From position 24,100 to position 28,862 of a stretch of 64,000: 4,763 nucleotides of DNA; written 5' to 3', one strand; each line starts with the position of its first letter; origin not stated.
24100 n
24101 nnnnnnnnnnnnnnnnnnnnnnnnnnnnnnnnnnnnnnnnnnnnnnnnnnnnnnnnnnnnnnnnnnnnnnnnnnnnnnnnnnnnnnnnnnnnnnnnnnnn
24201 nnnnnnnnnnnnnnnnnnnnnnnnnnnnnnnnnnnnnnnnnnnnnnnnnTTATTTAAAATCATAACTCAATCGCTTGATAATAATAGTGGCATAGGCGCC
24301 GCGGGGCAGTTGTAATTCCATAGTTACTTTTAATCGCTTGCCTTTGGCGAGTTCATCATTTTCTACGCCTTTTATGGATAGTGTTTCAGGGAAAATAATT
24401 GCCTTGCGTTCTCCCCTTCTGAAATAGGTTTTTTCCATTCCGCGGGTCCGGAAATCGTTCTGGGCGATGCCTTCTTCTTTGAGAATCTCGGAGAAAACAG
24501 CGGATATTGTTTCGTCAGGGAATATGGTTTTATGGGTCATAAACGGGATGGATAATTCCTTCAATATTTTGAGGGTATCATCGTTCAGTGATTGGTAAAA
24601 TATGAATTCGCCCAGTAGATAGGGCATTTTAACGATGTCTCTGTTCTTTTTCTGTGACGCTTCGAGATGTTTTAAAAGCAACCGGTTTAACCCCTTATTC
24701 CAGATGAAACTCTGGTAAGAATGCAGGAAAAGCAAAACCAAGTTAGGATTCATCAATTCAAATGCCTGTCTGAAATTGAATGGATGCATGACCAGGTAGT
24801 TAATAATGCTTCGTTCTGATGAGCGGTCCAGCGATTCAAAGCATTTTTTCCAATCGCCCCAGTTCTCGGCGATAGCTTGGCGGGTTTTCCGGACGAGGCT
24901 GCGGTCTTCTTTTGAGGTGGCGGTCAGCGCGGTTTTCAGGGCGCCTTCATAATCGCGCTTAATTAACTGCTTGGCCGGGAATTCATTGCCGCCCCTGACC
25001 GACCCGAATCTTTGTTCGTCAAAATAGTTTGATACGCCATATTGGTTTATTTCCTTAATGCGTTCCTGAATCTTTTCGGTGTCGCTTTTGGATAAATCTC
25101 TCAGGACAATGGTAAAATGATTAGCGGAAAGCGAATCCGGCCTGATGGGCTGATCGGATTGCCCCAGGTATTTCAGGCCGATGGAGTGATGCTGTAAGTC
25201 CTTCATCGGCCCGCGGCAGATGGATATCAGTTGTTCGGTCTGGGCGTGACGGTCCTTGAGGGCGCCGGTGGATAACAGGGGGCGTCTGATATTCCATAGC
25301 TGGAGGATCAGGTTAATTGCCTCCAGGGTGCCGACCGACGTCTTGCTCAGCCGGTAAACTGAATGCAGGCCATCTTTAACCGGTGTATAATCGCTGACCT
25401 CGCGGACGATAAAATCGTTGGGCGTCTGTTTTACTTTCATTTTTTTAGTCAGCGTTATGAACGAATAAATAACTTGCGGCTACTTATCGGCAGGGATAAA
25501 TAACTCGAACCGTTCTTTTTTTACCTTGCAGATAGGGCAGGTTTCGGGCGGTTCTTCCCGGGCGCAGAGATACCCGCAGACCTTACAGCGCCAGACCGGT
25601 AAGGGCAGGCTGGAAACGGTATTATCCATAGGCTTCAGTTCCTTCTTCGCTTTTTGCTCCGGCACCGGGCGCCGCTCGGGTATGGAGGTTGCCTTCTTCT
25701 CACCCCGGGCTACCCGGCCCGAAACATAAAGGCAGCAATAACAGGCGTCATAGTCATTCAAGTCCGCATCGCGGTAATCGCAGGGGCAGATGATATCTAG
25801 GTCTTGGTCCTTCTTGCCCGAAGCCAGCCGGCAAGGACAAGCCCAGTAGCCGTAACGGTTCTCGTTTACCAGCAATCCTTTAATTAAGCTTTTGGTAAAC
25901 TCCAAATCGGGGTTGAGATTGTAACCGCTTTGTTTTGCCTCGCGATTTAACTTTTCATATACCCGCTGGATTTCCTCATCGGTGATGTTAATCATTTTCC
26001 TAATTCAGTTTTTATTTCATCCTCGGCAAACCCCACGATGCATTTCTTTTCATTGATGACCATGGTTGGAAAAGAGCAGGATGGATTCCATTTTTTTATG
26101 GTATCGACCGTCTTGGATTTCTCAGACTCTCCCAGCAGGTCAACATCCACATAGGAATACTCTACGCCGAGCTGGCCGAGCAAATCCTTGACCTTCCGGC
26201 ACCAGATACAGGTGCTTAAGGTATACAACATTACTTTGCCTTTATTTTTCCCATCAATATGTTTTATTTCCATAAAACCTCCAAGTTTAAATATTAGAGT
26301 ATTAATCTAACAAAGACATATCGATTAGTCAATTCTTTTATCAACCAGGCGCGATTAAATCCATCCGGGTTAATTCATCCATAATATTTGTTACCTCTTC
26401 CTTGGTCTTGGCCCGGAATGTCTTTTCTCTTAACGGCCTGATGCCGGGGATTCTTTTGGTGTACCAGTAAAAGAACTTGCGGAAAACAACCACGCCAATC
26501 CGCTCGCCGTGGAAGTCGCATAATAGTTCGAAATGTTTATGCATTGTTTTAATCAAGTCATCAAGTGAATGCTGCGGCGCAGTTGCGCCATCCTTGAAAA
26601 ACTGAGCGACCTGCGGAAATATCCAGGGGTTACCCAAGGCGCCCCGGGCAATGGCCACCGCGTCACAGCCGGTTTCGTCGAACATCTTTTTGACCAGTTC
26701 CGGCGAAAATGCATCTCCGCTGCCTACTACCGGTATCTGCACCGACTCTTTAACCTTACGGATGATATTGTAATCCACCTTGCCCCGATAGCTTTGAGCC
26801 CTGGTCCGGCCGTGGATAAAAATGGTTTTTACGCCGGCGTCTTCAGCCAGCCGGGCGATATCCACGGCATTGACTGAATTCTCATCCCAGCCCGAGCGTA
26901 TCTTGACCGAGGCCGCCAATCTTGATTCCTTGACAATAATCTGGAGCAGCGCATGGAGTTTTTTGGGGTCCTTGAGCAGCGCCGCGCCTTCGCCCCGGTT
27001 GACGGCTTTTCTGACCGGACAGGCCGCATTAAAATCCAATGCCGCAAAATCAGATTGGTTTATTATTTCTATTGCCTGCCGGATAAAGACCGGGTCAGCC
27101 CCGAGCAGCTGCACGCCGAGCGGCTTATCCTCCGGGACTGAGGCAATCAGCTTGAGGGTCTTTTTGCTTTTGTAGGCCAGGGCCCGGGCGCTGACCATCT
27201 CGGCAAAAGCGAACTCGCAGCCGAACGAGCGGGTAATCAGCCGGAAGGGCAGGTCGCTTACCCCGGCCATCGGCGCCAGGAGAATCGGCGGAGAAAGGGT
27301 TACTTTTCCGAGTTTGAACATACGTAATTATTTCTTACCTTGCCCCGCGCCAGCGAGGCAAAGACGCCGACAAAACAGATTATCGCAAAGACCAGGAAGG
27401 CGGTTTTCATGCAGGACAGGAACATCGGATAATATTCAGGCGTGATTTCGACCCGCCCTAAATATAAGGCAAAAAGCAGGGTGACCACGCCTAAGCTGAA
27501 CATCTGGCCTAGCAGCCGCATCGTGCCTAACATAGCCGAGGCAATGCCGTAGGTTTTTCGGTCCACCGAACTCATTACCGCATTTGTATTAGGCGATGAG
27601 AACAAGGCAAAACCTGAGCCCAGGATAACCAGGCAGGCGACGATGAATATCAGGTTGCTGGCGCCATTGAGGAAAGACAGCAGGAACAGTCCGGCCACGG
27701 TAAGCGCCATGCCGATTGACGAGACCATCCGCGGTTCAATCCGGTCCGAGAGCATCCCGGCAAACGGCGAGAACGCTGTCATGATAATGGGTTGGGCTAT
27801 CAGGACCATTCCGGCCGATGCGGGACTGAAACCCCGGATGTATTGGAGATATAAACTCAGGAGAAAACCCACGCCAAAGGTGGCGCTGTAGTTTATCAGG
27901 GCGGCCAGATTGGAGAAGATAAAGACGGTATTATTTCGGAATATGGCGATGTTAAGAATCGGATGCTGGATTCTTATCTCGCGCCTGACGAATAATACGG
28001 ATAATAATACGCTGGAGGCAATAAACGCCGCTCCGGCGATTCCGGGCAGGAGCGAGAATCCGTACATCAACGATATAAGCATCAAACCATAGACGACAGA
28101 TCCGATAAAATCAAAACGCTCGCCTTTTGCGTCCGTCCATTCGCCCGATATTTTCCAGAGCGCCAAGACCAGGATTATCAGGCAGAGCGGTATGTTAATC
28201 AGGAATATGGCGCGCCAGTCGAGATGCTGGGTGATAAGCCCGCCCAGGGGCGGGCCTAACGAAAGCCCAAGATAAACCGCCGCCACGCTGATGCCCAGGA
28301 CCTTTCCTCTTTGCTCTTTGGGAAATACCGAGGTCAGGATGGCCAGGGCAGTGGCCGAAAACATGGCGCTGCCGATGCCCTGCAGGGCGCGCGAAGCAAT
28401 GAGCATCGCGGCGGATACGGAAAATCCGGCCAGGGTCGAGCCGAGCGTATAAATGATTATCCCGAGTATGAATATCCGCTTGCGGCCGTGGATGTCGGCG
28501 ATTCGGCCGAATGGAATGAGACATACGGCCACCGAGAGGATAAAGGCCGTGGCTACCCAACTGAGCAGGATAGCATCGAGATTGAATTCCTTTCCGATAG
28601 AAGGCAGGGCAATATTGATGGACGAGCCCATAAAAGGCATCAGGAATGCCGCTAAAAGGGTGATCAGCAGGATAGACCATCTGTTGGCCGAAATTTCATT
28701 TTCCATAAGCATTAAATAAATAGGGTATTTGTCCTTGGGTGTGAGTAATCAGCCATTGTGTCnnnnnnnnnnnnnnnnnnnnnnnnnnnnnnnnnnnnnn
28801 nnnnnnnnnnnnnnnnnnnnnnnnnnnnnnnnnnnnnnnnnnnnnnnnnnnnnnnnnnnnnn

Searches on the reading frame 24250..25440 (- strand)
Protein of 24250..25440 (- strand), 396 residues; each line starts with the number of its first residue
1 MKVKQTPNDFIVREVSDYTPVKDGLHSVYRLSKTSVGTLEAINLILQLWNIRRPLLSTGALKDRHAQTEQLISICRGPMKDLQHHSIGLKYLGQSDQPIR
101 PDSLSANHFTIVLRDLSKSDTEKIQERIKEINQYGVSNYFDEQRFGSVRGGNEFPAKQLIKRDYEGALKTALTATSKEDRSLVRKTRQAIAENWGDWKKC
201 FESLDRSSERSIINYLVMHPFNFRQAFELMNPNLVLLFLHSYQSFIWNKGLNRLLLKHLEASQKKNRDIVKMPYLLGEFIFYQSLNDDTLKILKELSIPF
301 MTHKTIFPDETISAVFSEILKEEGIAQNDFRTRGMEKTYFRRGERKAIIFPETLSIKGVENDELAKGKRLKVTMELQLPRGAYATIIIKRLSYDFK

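Call 90: search_protein_families(library=pfam, proteins=[window:24250-25440:-], max_evalue=0.00001)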
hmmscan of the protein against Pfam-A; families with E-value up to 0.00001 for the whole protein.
window:24250-25440:- (396 aa): 1 family
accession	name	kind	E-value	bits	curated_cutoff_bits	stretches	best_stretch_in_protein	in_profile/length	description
PF01142.23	TruD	-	1.8e-68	231.7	27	1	2-390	17-411/412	tRNA pseudouridine synthase D (TruD)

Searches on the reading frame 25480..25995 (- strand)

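Call 90: search_protein_families(library=pfam, proteins=[window:25480-25995:-], max_evalue=0.00001)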
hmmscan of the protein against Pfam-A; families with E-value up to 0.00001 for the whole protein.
window:25480-25995:- (171 aa): 2 families
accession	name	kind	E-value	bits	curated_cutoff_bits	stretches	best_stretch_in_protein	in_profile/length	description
PF02943.20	FeThRed_B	-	8.2e-23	80.9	22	1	11-102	4-97/106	Ferredoxin thioredoxin reductase catalytic beta chain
PF21349.2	RUBY_RBDX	-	1.1e-14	53.9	26.5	1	135-164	1-30/30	Rubrerythrin, rubredoxin-like domain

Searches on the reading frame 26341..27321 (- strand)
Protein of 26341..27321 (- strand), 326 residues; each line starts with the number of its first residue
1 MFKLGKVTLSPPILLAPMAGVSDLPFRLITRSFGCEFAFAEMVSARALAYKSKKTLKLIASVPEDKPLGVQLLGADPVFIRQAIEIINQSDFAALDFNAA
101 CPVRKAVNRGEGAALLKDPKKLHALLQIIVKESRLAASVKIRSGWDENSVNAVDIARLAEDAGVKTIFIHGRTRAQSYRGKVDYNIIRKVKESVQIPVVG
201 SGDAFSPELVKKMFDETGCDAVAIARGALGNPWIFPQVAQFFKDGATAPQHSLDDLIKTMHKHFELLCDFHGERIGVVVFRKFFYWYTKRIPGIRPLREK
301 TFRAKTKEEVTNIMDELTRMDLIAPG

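Call 90: search_protein_families(library=pfam, proteins=[window:26341-27321:-], max_evalue=0.00001)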
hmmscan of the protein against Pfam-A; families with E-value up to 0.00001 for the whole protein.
window:26341-27321:- (326 aa): 1 family
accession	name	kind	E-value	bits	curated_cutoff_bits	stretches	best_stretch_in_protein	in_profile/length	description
PF01207.24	Dus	-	1.8e-71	241.3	20.4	1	14-315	1-303/311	Dihydrouridine synthase (Dus)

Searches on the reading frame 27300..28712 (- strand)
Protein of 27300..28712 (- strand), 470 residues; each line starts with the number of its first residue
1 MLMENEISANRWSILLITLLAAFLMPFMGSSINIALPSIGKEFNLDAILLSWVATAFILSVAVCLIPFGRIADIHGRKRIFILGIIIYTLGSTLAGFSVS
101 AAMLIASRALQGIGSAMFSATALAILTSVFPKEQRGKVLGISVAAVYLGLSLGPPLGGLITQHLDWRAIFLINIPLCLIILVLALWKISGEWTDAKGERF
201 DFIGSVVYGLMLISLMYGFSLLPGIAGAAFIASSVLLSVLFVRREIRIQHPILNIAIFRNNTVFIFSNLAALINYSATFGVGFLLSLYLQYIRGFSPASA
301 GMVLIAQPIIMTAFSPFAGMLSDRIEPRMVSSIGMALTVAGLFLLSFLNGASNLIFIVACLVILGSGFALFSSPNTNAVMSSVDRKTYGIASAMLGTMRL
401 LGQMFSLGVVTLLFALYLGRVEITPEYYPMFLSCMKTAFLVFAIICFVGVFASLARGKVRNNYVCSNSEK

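Call 90: search_protein_families(library=pfam, proteins=[window:27300-28712:-], max_evalue=0.00001)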
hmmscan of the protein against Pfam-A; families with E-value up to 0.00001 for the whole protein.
window:27300-28712:- (470 aa): 4 families
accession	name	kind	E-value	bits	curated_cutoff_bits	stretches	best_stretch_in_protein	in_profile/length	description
PF07690.21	MFS_1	-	3.8e-58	197.5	33.4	2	19-188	2-172/347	Major Facilitator Superfamily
PF00083.30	Sugar_tr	-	3.6e-09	36.5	22.3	1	46-195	44-200/452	Sugar (and other) transporter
PF13347.12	MFS_2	-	5.8e-06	25.6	27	0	261-456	223-422/427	MFS/sugar transport protein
PF05977.19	MFS_3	-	9.4e-06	24.8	27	1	53-210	50-211/524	Transmembrane secretion effector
